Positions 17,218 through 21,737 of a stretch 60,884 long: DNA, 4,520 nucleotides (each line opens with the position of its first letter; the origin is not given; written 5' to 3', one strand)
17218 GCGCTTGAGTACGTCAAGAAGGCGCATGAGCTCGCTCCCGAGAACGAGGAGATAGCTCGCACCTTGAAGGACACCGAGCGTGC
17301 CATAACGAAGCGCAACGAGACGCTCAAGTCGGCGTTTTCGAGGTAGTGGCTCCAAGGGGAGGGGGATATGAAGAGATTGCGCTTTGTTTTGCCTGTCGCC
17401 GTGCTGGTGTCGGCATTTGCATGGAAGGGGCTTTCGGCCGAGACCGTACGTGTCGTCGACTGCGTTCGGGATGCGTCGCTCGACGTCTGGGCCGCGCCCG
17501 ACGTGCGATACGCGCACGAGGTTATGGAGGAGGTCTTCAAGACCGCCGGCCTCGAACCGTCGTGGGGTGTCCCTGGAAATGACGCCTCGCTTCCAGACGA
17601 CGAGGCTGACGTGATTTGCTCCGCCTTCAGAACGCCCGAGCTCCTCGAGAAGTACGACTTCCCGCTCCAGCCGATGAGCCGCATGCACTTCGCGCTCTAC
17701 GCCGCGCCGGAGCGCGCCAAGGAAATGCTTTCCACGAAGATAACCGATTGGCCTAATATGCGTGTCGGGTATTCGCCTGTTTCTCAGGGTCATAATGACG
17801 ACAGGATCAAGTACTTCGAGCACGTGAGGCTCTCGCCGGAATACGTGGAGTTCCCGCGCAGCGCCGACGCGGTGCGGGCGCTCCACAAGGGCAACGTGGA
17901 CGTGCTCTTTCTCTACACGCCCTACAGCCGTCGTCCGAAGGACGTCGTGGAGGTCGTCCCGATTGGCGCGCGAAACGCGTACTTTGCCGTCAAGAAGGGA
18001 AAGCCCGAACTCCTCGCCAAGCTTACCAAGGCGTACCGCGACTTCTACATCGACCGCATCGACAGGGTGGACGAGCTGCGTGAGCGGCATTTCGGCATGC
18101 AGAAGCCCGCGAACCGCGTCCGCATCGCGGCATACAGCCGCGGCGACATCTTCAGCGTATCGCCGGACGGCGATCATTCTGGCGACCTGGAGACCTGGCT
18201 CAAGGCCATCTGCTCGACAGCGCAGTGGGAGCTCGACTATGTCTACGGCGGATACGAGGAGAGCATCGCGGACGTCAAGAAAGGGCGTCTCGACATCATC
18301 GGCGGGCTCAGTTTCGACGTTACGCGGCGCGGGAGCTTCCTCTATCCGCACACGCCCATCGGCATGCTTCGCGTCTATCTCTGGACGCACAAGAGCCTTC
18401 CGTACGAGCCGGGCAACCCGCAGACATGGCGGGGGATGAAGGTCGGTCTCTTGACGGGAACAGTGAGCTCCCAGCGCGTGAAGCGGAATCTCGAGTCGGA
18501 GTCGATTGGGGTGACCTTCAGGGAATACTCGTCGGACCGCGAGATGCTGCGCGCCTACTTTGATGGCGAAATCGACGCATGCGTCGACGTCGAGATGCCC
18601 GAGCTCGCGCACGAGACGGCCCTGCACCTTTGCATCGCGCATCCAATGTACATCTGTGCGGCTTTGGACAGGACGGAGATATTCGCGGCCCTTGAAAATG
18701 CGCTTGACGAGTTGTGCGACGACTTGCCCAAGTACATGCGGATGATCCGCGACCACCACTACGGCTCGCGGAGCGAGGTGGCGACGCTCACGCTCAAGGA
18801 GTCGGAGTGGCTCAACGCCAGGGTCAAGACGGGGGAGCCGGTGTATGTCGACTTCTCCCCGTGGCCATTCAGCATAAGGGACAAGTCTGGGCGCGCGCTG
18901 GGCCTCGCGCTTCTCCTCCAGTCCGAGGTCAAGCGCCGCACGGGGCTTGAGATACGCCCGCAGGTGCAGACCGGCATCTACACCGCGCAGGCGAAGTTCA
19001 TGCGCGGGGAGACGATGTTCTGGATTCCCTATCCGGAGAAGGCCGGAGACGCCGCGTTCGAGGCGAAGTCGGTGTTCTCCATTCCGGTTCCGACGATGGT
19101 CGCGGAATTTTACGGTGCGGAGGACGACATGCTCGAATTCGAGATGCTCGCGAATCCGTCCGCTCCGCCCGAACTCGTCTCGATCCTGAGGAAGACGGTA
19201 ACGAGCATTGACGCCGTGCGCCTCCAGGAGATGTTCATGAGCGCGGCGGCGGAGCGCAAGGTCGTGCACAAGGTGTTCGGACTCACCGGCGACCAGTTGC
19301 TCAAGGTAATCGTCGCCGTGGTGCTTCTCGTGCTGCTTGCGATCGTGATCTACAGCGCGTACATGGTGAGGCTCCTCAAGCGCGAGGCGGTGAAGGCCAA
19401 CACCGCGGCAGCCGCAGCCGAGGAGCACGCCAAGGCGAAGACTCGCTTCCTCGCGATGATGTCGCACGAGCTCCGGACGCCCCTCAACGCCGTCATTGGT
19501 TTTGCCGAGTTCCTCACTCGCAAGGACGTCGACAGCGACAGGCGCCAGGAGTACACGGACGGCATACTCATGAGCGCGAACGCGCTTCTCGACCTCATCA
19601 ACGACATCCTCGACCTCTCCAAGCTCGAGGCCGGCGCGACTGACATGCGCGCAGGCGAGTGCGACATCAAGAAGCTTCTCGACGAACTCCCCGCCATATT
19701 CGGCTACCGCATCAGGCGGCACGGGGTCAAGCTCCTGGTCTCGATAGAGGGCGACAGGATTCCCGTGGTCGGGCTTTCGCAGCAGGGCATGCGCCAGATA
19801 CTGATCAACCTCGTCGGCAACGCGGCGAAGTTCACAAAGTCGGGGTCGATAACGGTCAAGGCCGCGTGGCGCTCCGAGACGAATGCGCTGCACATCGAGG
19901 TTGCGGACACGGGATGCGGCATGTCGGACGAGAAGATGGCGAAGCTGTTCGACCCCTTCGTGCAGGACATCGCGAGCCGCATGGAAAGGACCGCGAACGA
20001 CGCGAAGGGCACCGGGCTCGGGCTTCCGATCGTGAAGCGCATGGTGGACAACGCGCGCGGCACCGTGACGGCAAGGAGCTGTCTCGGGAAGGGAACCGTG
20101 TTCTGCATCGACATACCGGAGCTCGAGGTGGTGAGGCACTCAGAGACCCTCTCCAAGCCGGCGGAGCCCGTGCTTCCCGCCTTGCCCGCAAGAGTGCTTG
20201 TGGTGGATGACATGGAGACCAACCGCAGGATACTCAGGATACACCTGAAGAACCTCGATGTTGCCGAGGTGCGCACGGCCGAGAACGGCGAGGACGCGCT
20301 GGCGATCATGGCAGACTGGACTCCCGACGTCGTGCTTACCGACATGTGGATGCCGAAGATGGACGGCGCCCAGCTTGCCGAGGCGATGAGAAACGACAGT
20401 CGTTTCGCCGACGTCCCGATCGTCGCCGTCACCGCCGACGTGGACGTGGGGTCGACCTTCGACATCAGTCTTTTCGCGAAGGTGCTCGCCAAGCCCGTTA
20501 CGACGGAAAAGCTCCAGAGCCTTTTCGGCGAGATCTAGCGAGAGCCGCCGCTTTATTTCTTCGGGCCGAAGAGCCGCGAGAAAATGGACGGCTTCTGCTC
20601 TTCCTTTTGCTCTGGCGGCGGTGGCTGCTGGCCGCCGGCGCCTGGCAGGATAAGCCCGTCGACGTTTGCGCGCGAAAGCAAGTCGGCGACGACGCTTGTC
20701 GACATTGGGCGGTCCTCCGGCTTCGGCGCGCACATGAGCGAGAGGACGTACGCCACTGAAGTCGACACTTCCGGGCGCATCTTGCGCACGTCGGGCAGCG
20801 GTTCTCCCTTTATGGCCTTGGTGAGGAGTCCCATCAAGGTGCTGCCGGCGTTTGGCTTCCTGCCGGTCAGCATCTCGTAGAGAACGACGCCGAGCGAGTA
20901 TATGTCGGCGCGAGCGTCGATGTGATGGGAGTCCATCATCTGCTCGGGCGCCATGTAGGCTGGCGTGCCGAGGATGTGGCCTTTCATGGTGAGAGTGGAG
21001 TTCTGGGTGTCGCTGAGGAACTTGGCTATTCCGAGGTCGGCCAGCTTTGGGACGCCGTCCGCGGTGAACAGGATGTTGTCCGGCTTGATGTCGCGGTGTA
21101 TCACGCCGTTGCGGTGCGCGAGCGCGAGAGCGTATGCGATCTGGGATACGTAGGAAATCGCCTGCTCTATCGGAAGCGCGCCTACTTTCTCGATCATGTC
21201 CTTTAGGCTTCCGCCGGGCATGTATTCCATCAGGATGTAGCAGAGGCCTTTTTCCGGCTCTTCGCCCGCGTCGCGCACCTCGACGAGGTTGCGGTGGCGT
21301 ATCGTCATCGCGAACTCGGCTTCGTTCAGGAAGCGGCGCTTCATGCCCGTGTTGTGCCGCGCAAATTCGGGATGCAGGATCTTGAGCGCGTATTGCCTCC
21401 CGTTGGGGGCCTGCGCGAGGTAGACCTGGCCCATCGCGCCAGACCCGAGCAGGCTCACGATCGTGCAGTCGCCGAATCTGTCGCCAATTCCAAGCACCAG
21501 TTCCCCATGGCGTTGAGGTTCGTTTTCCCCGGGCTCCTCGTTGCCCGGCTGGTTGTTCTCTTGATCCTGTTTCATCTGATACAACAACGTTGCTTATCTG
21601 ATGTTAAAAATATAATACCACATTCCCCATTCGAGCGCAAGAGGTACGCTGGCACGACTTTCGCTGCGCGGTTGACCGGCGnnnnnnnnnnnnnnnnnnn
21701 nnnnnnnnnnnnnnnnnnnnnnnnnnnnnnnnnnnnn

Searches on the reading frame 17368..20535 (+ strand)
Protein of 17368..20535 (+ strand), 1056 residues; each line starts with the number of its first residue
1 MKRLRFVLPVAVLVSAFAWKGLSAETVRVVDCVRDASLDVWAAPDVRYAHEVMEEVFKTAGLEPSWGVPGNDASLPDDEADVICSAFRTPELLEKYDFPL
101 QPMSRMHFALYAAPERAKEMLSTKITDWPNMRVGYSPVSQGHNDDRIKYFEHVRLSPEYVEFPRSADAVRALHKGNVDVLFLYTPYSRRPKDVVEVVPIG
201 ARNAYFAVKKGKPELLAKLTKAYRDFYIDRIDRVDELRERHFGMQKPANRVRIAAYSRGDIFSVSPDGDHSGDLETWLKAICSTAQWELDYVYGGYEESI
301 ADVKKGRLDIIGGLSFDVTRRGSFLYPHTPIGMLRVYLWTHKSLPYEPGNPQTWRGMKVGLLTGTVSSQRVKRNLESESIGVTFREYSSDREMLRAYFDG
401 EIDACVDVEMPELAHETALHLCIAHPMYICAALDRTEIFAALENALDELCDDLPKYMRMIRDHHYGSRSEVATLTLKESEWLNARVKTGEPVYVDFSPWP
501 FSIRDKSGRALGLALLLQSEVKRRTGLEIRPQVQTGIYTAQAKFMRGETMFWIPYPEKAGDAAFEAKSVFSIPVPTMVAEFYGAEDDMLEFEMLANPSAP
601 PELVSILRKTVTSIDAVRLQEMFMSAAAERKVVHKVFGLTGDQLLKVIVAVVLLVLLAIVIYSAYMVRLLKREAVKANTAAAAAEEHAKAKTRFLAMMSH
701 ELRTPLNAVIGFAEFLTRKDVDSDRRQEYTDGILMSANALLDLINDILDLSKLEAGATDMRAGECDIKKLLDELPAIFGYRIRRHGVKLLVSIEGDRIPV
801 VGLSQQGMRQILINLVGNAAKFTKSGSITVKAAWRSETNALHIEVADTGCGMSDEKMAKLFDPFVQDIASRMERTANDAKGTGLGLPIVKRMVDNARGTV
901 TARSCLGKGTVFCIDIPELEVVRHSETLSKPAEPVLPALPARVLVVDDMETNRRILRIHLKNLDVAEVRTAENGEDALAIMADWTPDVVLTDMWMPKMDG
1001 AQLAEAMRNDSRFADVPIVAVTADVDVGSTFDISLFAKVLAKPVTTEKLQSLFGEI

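Call 24: search_protein_families(library=pfam, proteins=[window:17368-20535:+], max_evalue=0.001)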
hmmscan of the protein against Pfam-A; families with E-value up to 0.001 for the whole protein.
window:17368-20535:+ (1056 aa): 5 families
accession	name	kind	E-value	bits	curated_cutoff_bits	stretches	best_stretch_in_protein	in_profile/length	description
PF02518.31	HATPase_c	-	9.9e-25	87.6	26.4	1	806-918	4-109/111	Histidine kinase-, DNA gyrase B-, and HSP90-like ATPase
PF00512.31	HisKA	-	9e-21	74.1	26.9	1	690-756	1-66/66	His Kinase A (phospho-acceptor) domain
PF00072.30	Response_reg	-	1.8e-19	70.4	30.2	1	943-1050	1-107/111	Response regulator receiver domain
PF00497.25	SBP_bac_3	-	1.6e-08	34.9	26.4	0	49-243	25-131/132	Bacterial extracellular solute-binding proteins, family 3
PF13581.12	HATPase_c_2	-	0.00019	21.9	27.4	1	812-896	40-112/127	Histidine kinase-like ATPase domain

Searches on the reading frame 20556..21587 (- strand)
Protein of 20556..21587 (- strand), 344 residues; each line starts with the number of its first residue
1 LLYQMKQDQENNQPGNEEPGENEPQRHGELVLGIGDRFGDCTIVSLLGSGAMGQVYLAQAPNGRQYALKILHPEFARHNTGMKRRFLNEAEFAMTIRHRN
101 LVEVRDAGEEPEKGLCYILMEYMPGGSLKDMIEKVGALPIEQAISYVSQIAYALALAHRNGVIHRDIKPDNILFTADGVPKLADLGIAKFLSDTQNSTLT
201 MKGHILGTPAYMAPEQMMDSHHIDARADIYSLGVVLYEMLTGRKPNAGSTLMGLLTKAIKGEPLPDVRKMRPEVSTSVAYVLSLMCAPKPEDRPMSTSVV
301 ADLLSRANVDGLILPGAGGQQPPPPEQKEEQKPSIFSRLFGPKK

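Call 24: search_protein_families(library=pfam, proteins=[window:20556-21587:-], max_evalue=0.001)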
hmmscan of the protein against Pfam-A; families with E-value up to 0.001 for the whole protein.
window:20556-21587:- (344 aa): 5 families
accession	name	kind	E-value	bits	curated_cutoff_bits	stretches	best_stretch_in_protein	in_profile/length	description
PF00069.31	Pkinase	-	9.2e-53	179.7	31.7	1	44-301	4-259/263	Protein kinase domain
PF07714.23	PK_Tyr_Ser-Thr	-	1.5e-38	133.1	23.1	1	44-303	4-258/258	Protein tyrosine and serine/threonine kinase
PF03109.22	ABC1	-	1.8e-07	31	22.9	0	118-198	145-224/244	ABC1 atypical kinase-like domain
PF01636.29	APH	-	4.4e-07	30.3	23.2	0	154-177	162-184/239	Phosphotransferase enzyme family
PF17667.7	Pkinase_fungal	-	8.8e-06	25.1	24.1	1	155-231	301-378/387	Fungal protein kinase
